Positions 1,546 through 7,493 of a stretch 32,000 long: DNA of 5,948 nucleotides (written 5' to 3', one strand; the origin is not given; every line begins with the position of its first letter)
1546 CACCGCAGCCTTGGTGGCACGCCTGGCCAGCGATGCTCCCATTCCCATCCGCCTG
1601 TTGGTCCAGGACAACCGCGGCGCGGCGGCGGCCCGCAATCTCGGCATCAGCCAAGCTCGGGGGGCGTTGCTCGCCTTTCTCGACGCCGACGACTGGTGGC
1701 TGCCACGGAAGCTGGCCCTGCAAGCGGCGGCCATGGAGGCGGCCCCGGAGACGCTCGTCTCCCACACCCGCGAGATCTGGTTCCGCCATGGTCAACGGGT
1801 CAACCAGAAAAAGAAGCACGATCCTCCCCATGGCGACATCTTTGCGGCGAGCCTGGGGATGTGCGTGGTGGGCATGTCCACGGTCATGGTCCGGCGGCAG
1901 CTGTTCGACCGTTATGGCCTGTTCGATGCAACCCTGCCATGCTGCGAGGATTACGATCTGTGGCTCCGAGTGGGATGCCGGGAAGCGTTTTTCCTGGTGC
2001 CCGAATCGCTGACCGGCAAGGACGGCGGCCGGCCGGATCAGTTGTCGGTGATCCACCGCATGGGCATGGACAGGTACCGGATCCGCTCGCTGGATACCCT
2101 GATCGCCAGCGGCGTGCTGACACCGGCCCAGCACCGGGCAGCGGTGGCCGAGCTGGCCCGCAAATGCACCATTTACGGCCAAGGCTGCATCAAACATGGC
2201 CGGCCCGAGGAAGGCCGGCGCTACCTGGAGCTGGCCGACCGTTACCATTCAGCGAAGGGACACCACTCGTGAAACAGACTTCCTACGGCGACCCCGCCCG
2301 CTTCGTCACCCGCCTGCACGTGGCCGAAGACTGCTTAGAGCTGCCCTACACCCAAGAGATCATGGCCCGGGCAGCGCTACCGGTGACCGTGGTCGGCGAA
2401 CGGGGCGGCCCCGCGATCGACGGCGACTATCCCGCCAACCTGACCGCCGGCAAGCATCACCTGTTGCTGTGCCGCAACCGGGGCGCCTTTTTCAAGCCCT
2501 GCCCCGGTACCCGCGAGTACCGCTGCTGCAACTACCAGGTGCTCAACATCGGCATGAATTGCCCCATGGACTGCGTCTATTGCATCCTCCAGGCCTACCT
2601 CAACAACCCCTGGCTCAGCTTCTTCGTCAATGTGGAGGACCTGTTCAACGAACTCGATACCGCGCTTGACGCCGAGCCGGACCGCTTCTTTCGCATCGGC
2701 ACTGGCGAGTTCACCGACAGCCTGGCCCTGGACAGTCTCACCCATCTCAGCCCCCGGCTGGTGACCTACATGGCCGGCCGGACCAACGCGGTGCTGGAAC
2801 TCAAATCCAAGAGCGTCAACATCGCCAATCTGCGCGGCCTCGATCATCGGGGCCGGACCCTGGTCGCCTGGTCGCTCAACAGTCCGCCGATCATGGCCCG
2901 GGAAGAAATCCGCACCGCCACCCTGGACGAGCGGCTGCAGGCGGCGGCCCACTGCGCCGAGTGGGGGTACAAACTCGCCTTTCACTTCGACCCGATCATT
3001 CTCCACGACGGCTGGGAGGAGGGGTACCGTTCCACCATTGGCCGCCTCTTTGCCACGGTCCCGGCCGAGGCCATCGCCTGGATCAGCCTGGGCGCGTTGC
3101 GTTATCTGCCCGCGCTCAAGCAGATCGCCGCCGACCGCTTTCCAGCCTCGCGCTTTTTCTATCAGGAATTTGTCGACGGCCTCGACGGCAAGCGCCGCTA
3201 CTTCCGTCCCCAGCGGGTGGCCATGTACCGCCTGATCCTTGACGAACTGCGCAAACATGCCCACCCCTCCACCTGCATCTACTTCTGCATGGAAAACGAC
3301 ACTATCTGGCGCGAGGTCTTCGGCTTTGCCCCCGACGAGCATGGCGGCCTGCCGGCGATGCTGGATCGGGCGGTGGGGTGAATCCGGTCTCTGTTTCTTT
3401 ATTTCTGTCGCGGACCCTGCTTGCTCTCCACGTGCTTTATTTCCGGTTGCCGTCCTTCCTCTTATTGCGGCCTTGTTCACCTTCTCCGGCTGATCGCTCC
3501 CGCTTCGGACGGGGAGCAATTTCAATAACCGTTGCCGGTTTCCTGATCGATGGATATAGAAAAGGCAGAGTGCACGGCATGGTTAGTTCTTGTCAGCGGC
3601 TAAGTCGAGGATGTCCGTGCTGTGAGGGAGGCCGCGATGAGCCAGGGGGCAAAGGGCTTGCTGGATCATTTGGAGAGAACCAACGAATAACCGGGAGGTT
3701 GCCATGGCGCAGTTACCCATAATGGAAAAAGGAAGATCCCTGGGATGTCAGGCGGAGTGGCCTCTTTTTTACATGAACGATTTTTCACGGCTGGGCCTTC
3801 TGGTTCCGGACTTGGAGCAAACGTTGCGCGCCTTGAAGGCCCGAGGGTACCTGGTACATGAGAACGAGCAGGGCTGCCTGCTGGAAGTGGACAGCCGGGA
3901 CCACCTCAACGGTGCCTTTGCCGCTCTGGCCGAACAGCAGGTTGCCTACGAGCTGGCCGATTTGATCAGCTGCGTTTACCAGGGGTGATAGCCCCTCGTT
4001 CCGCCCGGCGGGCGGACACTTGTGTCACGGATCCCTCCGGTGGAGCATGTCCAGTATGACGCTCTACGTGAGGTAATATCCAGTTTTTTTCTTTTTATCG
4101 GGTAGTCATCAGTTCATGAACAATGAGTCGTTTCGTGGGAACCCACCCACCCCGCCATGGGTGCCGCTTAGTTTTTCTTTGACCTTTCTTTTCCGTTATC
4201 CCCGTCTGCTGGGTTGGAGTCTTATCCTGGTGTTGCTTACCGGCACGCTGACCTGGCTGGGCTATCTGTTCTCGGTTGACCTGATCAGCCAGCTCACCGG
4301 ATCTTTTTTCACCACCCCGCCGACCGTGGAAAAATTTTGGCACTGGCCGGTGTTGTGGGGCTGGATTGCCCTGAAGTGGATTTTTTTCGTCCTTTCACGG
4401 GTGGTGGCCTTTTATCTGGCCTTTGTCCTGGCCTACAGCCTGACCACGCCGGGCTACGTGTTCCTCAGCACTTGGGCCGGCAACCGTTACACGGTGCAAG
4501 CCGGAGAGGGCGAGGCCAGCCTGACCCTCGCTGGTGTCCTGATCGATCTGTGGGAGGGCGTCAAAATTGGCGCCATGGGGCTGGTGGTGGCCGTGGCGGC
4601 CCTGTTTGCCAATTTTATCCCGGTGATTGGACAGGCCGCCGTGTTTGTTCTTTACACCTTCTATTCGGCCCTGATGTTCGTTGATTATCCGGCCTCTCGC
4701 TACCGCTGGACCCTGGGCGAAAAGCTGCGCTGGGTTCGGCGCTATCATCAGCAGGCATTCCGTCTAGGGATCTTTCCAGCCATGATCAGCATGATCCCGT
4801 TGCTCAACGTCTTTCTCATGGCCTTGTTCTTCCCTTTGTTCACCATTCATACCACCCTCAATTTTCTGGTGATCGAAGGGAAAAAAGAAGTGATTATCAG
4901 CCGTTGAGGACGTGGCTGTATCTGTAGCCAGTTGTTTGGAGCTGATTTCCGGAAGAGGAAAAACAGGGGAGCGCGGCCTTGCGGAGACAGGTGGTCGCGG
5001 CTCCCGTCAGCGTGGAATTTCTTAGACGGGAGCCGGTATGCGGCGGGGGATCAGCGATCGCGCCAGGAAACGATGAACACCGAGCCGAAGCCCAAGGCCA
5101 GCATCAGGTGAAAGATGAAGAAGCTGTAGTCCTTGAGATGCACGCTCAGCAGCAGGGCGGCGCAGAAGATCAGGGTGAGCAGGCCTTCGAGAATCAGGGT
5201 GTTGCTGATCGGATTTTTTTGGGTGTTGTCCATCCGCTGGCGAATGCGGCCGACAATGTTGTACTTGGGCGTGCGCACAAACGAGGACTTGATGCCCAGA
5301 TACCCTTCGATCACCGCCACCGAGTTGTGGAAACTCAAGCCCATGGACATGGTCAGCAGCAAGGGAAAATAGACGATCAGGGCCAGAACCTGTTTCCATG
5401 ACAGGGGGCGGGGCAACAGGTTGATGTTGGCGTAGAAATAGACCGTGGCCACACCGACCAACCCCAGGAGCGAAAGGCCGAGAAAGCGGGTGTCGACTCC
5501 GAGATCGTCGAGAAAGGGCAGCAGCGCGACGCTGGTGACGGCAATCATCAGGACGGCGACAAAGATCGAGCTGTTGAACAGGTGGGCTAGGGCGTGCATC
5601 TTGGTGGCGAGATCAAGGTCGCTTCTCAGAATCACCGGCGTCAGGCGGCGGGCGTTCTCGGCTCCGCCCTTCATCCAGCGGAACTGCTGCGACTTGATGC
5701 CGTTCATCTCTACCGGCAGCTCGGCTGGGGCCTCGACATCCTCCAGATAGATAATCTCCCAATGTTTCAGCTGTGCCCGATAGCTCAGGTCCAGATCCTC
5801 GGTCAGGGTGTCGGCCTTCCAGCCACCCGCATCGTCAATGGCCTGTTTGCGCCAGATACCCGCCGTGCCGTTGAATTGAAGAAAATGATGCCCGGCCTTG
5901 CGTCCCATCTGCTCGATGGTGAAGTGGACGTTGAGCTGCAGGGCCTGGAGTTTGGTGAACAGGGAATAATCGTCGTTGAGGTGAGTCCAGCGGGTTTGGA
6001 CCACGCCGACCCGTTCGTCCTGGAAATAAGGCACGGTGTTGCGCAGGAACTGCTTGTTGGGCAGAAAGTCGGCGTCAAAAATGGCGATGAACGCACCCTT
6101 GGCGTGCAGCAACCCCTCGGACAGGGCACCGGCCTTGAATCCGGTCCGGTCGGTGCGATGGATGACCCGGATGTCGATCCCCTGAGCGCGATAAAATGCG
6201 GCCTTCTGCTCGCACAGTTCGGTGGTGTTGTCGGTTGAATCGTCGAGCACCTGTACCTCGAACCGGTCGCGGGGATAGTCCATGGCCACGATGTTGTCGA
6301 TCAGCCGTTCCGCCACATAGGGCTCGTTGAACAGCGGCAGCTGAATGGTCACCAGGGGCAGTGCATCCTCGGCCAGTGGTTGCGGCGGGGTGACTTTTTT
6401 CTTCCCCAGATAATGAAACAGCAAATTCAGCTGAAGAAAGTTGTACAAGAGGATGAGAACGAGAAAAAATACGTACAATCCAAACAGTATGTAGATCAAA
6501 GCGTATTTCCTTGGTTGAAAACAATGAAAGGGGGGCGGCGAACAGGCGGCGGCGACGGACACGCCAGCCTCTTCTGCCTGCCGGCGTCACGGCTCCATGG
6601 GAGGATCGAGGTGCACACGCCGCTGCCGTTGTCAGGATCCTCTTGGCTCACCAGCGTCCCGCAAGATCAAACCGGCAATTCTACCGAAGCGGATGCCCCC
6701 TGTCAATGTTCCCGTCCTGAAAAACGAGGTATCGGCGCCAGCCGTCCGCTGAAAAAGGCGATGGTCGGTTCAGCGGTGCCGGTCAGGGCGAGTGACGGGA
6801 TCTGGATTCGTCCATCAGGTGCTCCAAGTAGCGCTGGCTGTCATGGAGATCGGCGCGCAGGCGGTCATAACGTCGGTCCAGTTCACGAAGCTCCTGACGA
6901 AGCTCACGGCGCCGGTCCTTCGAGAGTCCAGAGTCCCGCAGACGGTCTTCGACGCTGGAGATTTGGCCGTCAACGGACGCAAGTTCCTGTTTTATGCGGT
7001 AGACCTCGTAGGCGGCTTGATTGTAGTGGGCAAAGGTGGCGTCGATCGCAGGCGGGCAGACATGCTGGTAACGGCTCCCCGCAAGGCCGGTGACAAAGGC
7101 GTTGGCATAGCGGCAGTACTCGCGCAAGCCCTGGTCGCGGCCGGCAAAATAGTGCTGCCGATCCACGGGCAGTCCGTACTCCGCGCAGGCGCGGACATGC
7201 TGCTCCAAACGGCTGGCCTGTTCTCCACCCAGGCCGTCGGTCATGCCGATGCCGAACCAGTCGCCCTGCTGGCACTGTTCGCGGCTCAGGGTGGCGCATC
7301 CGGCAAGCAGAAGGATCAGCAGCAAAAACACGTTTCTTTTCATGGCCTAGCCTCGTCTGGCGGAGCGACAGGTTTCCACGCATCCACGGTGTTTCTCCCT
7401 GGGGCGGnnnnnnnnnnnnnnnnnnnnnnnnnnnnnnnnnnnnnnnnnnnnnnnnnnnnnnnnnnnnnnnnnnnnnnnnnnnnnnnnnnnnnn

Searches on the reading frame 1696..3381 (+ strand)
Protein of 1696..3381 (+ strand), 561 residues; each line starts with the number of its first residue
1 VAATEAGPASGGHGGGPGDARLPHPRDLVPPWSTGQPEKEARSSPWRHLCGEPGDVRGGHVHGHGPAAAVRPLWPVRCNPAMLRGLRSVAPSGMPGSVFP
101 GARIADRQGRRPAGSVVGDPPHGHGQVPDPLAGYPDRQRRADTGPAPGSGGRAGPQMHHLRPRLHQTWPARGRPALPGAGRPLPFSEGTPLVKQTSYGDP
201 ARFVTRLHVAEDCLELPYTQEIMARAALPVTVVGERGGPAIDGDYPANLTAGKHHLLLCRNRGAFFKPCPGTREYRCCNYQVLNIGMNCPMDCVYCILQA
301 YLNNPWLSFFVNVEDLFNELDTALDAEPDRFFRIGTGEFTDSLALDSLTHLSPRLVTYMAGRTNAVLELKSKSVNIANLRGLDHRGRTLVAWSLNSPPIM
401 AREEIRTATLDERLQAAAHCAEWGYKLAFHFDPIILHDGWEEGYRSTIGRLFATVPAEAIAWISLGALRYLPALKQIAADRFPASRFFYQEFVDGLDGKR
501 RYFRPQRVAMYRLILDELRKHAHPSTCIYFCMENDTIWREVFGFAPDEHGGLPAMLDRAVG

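Call 54: search_protein_families(library=pfam, proteins=[window:1696-3381:+], max_evalue=0.00001)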
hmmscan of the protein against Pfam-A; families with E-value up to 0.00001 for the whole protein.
window:1696-3381:+ (561 aa): 2 families
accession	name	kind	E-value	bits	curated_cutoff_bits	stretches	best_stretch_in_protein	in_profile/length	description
PF20903.3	SPL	-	4.4e-29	101.9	27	1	283-488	81-289/338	Spore photoproduct lyase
PF04055.27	Radical_SAM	-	4.3e-07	30.7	29.5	1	284-439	2-153/166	Radical SAM superfamily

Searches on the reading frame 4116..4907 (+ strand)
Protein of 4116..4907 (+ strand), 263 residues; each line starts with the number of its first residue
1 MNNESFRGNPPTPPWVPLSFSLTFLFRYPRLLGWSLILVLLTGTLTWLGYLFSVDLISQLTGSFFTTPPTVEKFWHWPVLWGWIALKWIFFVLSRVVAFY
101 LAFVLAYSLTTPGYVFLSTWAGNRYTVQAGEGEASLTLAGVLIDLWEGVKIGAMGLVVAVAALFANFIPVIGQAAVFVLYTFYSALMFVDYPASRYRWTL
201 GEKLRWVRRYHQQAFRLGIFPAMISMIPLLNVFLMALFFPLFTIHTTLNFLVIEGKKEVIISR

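Call 53: search_protein_families(library=pfam, proteins=[window:4116-4907:+], max_evalue=0.00001)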
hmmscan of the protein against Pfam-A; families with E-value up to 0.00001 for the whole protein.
window:4116-4907:+ (263 aa): 1 family
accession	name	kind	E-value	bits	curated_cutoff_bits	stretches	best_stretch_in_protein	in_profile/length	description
PF07264.17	EI24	-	1.1e-20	75.1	32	1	21-235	5-198/199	Sulfate transporter CysZ/Etoposide-induced protein 2.4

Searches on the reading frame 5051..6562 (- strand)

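Call 53: search_protein_families(library=pfam, proteins=[window:5051-6562:-], max_evalue=0.00001)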
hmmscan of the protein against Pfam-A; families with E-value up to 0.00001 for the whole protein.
window:5051-6562:- (503 aa): 4 families
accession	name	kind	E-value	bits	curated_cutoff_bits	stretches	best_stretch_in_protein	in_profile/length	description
PF13641.12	Glyco_tranf_2_3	-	8.4e-29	101.6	27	1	72-299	4-230/230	Glycosyltransferase like family 2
PF00535.33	Glycos_transf_2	-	2.1e-21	77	23.3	1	75-238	4-161/168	Glycosyl transferase family 2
PF13632.12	Glyco_trans_2_3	-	2e-15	57.6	27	1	159-368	2-188/198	Glycosyl transferase family group 2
PF13506.12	Glyco_transf_21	-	2.8e-08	33.9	21.7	1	140-297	15-173/174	Glycosyl transferase family 21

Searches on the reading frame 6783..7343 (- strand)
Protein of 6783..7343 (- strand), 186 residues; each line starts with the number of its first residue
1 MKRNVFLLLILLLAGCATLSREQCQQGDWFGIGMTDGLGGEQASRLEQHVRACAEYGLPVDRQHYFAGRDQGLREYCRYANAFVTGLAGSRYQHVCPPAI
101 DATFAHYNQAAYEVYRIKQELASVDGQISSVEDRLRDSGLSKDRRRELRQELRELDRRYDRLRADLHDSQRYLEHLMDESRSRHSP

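Call 53: search_protein_families(library=pfam, proteins=[window:6783-7343:-], max_evalue=0.00001)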
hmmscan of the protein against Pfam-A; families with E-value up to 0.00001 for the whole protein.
window:6783-7343:- (186 aa): 2 families
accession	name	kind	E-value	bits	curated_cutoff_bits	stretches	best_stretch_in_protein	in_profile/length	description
PF10973.13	DUF2799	-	1e-20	74.4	25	1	28-111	1-84/86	Protein of unknown function (DUF2799)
PF15188.11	CCDC-167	-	9.7e-06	26.2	27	0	112-167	4-59/84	Coiled-coil domain-containing protein 167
